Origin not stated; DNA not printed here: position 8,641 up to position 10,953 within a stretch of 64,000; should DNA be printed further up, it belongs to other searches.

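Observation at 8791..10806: Unusual three-domain lipase: cNMP-binding domain with degenerate phosphate-binding cassette + inactive-looking ParA/MinD domain + patatin phospholipase, co-transcribed with a GH1 glycosidase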

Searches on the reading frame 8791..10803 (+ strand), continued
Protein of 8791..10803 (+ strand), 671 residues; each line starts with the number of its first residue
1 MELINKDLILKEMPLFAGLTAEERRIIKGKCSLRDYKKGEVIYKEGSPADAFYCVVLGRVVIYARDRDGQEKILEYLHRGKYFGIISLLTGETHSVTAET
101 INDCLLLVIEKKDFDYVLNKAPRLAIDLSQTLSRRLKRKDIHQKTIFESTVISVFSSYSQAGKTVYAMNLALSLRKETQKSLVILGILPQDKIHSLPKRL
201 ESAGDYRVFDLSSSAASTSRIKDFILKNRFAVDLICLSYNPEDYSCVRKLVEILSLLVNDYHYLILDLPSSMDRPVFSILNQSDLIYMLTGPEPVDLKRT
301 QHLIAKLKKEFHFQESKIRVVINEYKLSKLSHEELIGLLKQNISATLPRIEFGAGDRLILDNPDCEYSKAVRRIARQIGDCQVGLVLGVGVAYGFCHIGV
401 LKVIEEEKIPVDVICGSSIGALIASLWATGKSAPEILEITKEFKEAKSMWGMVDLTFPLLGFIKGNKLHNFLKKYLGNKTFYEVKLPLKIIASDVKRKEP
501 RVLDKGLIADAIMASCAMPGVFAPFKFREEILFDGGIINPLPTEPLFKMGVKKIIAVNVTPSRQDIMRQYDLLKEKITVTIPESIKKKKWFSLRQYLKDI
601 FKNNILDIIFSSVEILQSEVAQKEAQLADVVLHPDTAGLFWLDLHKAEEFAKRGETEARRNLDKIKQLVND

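Call 7: search_solved_structures(query=window:8791-10803:+, max_evalue=0.01, show_alignments=2)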
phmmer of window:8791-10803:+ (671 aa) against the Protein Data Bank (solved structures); distinct sequences matched with E-value up to 0.01: 140 (the best 60 are shown).
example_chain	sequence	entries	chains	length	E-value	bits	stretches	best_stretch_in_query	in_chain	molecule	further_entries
5fqu_A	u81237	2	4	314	1.2e-24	89.9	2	460-580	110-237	PATATIN-LIKE PROTEIN, PLPD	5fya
9ya0_MA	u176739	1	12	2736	1.3e-23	86.5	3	9-120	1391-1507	PCR12, TGME49_219070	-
5kbf_A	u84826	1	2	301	1.6e-16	63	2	19-119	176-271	CAMP-dependent protein kinase regulatory subunit, putative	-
4ev0_A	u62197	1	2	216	2.8e-14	55.6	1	11-143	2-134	Transcription regulator, Crp family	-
5dyk_A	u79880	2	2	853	1.1e-13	53.6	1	11-100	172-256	CGMP-dependent protein kinase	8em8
3of1_A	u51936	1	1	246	1.1e-12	50.3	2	7-120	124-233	cAMP-dependent protein kinase regulatory subunit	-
2pqq_A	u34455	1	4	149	1.2e-12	50.2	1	7-140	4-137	Putative transcriptional regulator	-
2qvs_B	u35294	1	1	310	4.1e-12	48.5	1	9-119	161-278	cAMP-dependent protein kinase type II-alpha regulatory subunit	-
3j4q_B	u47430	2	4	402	5.5e-12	48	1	9-119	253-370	cAMP-dependent protein kinase type II-alpha regulatory subunit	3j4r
5ezr_A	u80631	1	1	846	6.6e-12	47.8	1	11-98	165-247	cGMP-dependent protein kinase, putative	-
4rz7_A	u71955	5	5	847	6.7e-12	47.8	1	11-98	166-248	cGMP-dependent protein kinase, putative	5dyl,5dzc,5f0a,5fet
9p74_A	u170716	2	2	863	7.3e-12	47.6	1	11-98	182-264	cGMP-dependent protein kinase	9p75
9d2f_b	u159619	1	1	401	1.1e-11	47.1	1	9-119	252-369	cAMP-dependent protein kinase type II-alpha regulatory subunit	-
7pza_A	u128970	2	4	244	2.1e-09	39.5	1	2-138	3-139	Putative cAMP-binding protein-catabolite gene activator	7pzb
1o3s_A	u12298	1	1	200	3.3e-09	38.9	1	30-137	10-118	CATABOLITE GENE ACTIVATOR PROTEIN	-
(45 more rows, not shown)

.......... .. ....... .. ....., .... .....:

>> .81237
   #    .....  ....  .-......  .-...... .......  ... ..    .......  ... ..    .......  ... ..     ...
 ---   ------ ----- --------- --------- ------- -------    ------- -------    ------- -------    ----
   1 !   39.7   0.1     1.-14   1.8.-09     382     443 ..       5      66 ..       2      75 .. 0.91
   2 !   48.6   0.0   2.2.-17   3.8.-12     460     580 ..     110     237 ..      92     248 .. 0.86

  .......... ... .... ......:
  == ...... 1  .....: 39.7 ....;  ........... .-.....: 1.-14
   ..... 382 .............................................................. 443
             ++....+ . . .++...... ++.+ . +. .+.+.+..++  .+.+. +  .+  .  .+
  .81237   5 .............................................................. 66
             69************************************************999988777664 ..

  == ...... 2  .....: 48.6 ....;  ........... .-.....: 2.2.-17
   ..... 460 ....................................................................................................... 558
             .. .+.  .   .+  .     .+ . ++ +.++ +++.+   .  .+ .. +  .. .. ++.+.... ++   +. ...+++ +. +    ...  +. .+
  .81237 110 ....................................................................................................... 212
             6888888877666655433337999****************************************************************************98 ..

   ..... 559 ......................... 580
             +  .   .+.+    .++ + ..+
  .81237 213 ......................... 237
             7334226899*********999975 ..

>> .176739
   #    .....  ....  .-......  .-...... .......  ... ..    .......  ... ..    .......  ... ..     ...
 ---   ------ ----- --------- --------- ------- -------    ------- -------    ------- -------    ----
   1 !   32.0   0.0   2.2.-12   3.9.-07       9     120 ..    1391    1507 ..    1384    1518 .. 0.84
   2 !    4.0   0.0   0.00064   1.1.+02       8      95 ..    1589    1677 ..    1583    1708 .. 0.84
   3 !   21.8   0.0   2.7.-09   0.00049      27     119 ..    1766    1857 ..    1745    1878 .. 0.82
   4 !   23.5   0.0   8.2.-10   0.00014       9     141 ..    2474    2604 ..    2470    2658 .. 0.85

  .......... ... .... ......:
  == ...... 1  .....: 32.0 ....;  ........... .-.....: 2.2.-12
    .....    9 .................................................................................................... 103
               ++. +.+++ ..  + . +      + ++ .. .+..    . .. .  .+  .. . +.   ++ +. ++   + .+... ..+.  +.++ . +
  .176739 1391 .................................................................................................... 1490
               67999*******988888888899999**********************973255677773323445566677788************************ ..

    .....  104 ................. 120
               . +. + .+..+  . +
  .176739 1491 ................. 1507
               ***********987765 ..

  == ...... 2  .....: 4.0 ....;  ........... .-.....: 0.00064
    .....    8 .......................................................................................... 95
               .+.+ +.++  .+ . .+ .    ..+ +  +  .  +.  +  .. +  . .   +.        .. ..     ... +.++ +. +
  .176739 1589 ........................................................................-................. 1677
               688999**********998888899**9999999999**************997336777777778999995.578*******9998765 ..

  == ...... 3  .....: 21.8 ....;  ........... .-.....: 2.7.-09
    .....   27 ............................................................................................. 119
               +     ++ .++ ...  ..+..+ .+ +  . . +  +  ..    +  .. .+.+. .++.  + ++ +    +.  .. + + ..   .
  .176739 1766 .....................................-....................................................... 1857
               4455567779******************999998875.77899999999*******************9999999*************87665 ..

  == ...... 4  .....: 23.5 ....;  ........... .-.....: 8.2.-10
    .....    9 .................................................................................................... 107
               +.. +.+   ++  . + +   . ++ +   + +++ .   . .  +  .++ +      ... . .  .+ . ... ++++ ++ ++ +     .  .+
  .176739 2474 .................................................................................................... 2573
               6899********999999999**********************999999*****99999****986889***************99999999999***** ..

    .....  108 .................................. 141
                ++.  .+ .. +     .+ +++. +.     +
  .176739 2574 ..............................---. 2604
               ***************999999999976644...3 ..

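Call 24: search_protein_representatives(protein=window:8791-10803:+)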
Query: 671 residues. Proteins with E-value up to 0.001 (for the whole library): 51553; up to 1e-10: 16344; up to 1e-30: 1673. The best 150 are listed.
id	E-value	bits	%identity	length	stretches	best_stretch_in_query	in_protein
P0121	0.0e+00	1013.1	66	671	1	2-670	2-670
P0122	2.7e-195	666.9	72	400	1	272-671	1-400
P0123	1.1e-168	578.9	64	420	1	2-420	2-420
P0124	6.4e-166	569.8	43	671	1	3-670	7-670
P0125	3.4e-165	567.4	43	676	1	4-669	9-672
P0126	7.1e-161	553.2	43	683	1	5-669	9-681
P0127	7.1e-159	546.6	42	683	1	4-670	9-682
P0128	8.1e-156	536.5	43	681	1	3-668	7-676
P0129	1.7e-154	532.1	41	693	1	2-670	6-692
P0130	2.9e-153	528.0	42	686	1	4-670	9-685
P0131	7.8e-146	503.5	41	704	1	6-670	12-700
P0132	1.1e-145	502.9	42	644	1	7-671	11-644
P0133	1.2e-143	496.2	39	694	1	3-669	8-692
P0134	2.5e-143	495.2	41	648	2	6-569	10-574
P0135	1.7e-139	482.6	39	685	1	2-669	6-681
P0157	2.0e-112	393.1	37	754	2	6-465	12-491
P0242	1.5e-71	258.1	27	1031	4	10-668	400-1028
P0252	2.7e-69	250.6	28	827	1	13-669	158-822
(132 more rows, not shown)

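Call 32: find_related_loci(query=A2, collection=genome_contigs, flank=6000)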
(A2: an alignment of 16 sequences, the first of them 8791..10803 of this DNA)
Query A2 (671 aa) in genome_contigs; peptide patterns used: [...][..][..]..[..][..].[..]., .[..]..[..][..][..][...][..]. (x = any residue, [..] = any of these).
600 stretches matched a pattern (row limit reached: there are more); 590 encode a relative of the query (tblastn E <= 1e-3); the best 80 are kept; 80 distinct loci.
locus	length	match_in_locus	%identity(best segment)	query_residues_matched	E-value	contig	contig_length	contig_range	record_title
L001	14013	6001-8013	67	1-671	0e+0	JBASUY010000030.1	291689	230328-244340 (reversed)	MAG: Candidatus Omnitrophota bacterium isolate MFD13470_ilm_asm_bin9 k127_28643, whole genome shotgun sequence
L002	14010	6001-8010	66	1-671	0e+0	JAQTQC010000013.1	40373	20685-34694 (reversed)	MAG: Candidatus Omnitrophota bacterium isolate STB_130 NODE_2046_length_40373_cov_13.401481_Sandtown_B, whole genome sho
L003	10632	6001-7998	65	5-671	0e+0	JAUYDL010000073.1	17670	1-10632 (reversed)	MAG: Candidatus Omnitrophota bacterium isolate C20_metabat.bin.26 C20_k141_663112, whole genome shotgun sequence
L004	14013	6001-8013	63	1-671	0e+0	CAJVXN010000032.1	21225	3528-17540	TPA_asm: uncultured bacterium isolate DRR093005_bin.42_MetaBAT_v2.12.1_MAG genome assembly, contig: NODE_1168_length_212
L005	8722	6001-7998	64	5-671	0e+0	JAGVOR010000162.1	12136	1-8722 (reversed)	MAG: Candidatus Omnitrophota bacterium isolate DeMMO3_44 c_000000027737, whole genome shotgun sequence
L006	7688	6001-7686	69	1-561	0e+0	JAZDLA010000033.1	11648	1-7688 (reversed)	MAG: Candidatus Omnitrophota bacterium isolate MEGAHIT-group-0.561 k141_1213082, whole genome shotgun sequence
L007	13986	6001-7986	58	7-669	0e+0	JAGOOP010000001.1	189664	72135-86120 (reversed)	MAG: Candidatus Omnitrophota bacterium isolate Go_SlDig_bin_84 Go_SlDig_110_length_189664_cov_17.014852, whole genome sh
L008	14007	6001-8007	64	1-671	0e+0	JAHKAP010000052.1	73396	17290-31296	MAG: Candidatus Omnitrophota bacterium isolate Undefined_mixed_planktonic.mb.47 Undefined_mixed_pl.mb.47_k141_878701, wh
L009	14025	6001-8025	38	4-669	8e-140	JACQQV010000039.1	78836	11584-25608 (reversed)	MAG: Candidatus Omnitrophota bacterium isolate NC_groundwater_1342_Ag_S-0.2um_51_121 S_p2_S4_coassembly_k141_2104203, wh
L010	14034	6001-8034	38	2-671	1e-139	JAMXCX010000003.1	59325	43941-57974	MAG: Candidatus Omnitrophota bacterium isolate MohnsGC05_bin006 NODE_3_length_59325_cov_15.784415, whole genome shotgun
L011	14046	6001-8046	35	9-671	7e-137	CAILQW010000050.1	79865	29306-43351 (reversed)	MAG: Candidatus Omnitrophica bacterium isolate AM4_bin-704 genome assembly, contig: bin-704:50/67, whole genome shotgun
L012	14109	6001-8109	36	5-670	2e-135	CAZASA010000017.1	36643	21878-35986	MAG TPA_asm: uncultured Planctomycetales bacterium isolate binchicken_co241_31 genome assembly, contig: NODE_1059_length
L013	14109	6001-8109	36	4-669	7e-132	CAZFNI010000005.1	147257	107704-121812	MAG TPA_asm: uncultured Planctomycetales bacterium isolate SRP342105_co1_465 genome assembly, contig: NODE_118_length_14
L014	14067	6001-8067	36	1-670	1e-130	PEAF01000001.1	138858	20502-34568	MAG: Candidatus Omnitrophota bacterium isolate MBPbin6 scaffold9, whole genome shotgun sequence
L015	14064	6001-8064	37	5-671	2e-157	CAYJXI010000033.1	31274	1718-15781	MAG TPA_asm: uncultured Planctomycetales bacterium isolate ERP125453_co1_481 genome assembly, contig: NODE_1199_length_3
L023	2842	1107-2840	34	7-631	6e-107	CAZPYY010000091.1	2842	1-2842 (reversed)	MAG TPA_asm: uncultured Planctomycetia bacterium isolate binchicken_co330_156 genome assembly, contig: NODE_32802_length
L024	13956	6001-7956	32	9-669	1e-102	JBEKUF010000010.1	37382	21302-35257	MAG: Verrucomicrobiia bacterium isolate SPRUCE 575 SPRUCE_575_10, whole genome shotgun sequence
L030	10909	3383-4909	33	149-669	2e-79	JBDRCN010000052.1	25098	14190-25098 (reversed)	MAG: Candidatus Omnitrophota bacterium isolate MEGAHIT-group-1.186 k141_4231738, whole genome shotgun sequence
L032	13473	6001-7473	32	151-669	3e-75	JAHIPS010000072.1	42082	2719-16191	MAG: Candidatus Omnitrophota bacterium isolate KR13_S3.mb.80 KR13_S3.mb.80_k141_286304, whole genome shotgun sequence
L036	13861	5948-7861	25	4-669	1e-62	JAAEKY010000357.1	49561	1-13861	MAG: Desulfobacteraceae bacterium isolate Bco_6 BcoG_CONTIG1200149, whole genome shotgun sequence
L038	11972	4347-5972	33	10-669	2e-44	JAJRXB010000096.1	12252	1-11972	MAG: Chloroflexota bacterium isolate Dive96_bin3.112 k141_1069807, whole genome shotgun sequence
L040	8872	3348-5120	24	10-666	3e-44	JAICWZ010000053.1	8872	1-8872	MAG: Thermomicrobiaceae bacterium isolate LS_FP_2_bin.78 k141_356110_length_8872_cov_11.2910, whole genome shotgun seque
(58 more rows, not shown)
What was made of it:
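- Tried and rejected: It was repeated with the closer alignment A2 (call 32).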
